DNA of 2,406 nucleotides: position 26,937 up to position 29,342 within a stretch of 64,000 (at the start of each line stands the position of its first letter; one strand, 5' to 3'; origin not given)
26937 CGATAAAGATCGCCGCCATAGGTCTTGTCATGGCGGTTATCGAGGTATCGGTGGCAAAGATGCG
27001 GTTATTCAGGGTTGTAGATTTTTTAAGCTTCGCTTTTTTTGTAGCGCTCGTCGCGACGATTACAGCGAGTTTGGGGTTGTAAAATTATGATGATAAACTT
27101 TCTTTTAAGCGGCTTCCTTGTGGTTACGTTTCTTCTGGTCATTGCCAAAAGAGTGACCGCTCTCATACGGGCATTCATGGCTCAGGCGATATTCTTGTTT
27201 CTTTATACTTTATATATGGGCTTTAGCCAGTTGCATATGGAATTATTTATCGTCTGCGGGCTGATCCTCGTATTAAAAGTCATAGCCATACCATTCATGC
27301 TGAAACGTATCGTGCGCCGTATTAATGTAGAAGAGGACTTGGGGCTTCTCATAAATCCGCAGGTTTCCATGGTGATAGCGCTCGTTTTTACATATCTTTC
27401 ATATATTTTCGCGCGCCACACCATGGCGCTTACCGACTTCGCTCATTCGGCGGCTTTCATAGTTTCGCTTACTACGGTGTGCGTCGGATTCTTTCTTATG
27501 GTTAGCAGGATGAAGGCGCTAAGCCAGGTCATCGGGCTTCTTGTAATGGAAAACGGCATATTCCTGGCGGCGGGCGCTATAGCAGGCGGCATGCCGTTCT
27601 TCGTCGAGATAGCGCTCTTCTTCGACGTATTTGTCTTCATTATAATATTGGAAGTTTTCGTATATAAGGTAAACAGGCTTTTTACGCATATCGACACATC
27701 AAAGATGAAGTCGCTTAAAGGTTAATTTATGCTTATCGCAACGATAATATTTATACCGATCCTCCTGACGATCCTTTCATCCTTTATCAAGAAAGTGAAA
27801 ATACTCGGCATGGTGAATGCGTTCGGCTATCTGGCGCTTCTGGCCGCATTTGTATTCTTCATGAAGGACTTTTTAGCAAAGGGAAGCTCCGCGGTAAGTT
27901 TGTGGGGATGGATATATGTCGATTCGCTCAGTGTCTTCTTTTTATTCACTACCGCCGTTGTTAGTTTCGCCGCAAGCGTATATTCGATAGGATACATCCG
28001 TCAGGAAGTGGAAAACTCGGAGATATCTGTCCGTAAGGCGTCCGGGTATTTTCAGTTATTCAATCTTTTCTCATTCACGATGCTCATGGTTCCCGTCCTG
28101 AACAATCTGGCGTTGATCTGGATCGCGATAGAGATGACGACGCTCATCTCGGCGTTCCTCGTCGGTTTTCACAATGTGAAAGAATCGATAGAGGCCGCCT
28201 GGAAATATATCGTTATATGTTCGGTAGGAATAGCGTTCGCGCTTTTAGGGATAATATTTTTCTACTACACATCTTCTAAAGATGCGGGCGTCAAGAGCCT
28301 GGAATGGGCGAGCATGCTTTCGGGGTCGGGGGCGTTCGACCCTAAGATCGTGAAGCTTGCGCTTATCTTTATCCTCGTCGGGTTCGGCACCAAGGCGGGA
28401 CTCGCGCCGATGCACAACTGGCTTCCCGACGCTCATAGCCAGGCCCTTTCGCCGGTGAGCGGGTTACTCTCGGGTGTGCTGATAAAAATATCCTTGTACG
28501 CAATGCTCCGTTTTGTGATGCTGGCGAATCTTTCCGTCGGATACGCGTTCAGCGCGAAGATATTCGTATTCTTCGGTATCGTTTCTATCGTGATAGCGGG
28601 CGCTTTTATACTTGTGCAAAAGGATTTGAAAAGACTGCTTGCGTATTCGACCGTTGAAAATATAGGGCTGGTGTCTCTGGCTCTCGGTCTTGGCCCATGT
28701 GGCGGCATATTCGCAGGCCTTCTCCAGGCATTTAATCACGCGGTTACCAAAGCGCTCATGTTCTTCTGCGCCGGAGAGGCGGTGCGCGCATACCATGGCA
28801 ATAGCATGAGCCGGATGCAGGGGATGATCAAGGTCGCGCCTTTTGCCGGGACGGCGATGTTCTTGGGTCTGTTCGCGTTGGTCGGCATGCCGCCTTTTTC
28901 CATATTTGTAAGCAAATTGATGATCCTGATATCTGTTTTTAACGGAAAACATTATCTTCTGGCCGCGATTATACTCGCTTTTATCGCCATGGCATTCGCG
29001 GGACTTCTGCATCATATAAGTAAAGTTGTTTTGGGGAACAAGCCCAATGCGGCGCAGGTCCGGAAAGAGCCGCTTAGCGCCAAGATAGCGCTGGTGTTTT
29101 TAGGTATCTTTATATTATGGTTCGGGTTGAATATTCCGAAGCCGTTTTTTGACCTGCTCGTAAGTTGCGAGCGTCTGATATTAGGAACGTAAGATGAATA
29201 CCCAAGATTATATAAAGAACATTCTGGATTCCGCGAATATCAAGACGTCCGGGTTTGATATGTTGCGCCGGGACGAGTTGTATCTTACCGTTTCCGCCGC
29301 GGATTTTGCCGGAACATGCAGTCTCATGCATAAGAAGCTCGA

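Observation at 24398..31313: Six-gene complex-I / group-4-hydrogenase-like module whose catalytic-subunit homologue has lost all four [NiFe] cysteines (Ehr-type complex of unknown function)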

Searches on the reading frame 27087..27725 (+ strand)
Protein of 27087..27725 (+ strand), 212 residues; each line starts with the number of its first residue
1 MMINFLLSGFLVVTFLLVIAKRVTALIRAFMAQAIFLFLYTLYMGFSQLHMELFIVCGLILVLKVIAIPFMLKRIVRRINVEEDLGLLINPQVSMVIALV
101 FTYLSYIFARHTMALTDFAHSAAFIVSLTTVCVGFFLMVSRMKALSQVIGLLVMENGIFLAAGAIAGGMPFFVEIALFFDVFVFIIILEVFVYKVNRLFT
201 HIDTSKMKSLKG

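Call 4: search_protein_families(library=pfam, proteins=[window:27087-27725:+])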
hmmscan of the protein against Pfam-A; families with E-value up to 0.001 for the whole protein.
window:27087-27725:+ (212 aa): 1 family
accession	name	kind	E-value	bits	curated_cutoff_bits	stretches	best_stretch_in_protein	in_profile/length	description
PF00420.29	Oxidored_q2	-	0.00041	20.5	26.1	1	123-211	2-94/95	NADH-ubiquinone/plastoquinone oxidoreductase chain 4L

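Call 5: search_protein_families(library=ncbifam, proteins=[window:27087-27725:+])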
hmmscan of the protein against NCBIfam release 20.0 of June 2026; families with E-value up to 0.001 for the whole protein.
window:27087-27725:+ (212 aa): 1 family
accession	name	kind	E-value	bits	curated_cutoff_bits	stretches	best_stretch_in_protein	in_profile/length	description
NF008556.0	PRK11492.1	equivalog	5.5e-22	78.7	136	1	2-212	6-216/216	hydrogenase 4 membrane subunit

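Call 78: search_solved_structures(query=window:27087-27725:+, show_alignments=2, max_evalue=1)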
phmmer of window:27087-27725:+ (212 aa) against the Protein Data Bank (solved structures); distinct sequences matched with E-value up to 1: 0.

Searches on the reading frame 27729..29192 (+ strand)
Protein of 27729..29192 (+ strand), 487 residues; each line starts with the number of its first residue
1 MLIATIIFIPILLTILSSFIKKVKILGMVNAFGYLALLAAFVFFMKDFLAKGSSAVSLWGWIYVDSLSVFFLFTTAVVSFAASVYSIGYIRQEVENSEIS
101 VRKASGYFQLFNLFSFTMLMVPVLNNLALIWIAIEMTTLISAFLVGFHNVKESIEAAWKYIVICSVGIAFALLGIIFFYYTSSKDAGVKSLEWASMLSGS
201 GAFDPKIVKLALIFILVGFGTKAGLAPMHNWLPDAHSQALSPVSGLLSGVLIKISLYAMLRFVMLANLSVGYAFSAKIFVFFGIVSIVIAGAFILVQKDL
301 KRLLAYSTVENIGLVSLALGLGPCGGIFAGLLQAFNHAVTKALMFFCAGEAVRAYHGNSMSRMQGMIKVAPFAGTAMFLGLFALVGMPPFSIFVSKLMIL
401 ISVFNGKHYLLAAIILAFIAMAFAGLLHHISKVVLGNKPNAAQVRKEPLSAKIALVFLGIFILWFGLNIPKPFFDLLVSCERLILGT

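Call 4: search_protein_families(library=pfam, proteins=[window:27729-29192:+])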
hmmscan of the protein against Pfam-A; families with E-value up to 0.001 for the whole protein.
window:27729-29192:+ (487 aa): 2 families
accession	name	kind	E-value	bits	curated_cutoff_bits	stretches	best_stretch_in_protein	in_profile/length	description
PF00361.26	Proton_antipo_M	-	1.6e-50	172.4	21.5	1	125-416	2-290/294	NADH:quinone oxidoreductase/Mrp antiporter, TM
PF00662.26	Proton_antipo_N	-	6.8e-06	26.3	24.5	1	62-93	13-44/51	NADH-Ubiquinone oxidoreductase (complex I), chain 5 N-terminus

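Call 5: search_protein_families(library=ncbifam, proteins=[window:27729-29192:+])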
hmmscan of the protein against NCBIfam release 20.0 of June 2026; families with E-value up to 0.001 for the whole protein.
window:27729-29192:+ (487 aa): 73 families (the best 25 are shown)
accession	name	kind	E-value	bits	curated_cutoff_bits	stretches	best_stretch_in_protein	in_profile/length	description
NF005044.0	PRK06458.1-4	equivalog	4.5e-133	444.9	610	1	11-485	15-495/531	hydrogenase 4 subunit F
NF005041.0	PRK06458.1-1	equivalog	7.8e-107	358.4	951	1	23-485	32-495/526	hydrogenase 4 subunit F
NF005045.0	PRK06458.1-5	equivalog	2.5e-106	356.6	543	1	2-475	3-473/484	hydrogenase 4 subunit F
NF005043.0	PRK06458.1-3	equivalog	6.7e-94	315.5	533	1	3-460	9-465/483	hydrogenase 4 subunit F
NF006427.0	PRK08676.1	equivalog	1.4e-87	294.7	511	1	4-477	7-476/486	hydrogenase membrane subunit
NF005042.0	PRK06458.1-2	equivalog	8.3e-73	246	437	1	6-457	8-423/439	hydrogenase 4 subunit F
NF005086.0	PRK06521.1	equivalog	3.8e-63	214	667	1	60-424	74-433/669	hydrogenase 4 subunit B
NF006241.0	PRK08377.1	equivalog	8.8e-56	189.9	645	1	8-479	18-472/494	NADH dehydrogenase subunit N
TIGR01972.1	NDH_I_M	subfamily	5.7e-53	180.3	263.8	1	6-477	4-475/486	NADH-quinone oxidoreductase subunit M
NF006419.0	PRK08668.1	equivalog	3.8e-49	168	617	1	2-476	3-473/613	NADH dehydrogenase subunit M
TIGR01770.1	NDH_I_N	subfamily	1.9e-48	165.7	332.6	1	5-468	9-467/472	NADH-quinone oxidoreductase subunit NuoN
NF006240.0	PRK08376.1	subfamily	2.3e-48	165.4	662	1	62-472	86-494/521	putative monovalent cation/H+ antiporter subunit D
NF006418.0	PRK08667.1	equivalog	1.5e-47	162.5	794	1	24-423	33-429/644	hydrogenase membrane subunit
NF005097.0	PRK06525.1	equivalog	1.1e-46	159.5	430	1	7-461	9-467/480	hydrogenase 4 subunit D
NF005141.0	PRK06590.1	equivalog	4.6e-42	144.8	556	1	4-477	6-476/615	NADH-quinone oxidoreductase subunit L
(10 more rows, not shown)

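Call 47: search_solved_structures(query=window:27729-29192:+, show_alignments=2, max_evalue=1e-30)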
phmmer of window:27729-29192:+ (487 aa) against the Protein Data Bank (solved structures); distinct sequences matched with E-value up to 1e-30: 2.
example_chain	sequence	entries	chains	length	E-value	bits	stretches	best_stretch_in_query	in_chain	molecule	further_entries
6u8y_H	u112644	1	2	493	1.5e-38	136.5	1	5-479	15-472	NADH dehydrogenase subunit N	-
6cfw_H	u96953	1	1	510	7.3e-37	131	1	64-427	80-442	Monovalent cation/H+ antiporter subunit D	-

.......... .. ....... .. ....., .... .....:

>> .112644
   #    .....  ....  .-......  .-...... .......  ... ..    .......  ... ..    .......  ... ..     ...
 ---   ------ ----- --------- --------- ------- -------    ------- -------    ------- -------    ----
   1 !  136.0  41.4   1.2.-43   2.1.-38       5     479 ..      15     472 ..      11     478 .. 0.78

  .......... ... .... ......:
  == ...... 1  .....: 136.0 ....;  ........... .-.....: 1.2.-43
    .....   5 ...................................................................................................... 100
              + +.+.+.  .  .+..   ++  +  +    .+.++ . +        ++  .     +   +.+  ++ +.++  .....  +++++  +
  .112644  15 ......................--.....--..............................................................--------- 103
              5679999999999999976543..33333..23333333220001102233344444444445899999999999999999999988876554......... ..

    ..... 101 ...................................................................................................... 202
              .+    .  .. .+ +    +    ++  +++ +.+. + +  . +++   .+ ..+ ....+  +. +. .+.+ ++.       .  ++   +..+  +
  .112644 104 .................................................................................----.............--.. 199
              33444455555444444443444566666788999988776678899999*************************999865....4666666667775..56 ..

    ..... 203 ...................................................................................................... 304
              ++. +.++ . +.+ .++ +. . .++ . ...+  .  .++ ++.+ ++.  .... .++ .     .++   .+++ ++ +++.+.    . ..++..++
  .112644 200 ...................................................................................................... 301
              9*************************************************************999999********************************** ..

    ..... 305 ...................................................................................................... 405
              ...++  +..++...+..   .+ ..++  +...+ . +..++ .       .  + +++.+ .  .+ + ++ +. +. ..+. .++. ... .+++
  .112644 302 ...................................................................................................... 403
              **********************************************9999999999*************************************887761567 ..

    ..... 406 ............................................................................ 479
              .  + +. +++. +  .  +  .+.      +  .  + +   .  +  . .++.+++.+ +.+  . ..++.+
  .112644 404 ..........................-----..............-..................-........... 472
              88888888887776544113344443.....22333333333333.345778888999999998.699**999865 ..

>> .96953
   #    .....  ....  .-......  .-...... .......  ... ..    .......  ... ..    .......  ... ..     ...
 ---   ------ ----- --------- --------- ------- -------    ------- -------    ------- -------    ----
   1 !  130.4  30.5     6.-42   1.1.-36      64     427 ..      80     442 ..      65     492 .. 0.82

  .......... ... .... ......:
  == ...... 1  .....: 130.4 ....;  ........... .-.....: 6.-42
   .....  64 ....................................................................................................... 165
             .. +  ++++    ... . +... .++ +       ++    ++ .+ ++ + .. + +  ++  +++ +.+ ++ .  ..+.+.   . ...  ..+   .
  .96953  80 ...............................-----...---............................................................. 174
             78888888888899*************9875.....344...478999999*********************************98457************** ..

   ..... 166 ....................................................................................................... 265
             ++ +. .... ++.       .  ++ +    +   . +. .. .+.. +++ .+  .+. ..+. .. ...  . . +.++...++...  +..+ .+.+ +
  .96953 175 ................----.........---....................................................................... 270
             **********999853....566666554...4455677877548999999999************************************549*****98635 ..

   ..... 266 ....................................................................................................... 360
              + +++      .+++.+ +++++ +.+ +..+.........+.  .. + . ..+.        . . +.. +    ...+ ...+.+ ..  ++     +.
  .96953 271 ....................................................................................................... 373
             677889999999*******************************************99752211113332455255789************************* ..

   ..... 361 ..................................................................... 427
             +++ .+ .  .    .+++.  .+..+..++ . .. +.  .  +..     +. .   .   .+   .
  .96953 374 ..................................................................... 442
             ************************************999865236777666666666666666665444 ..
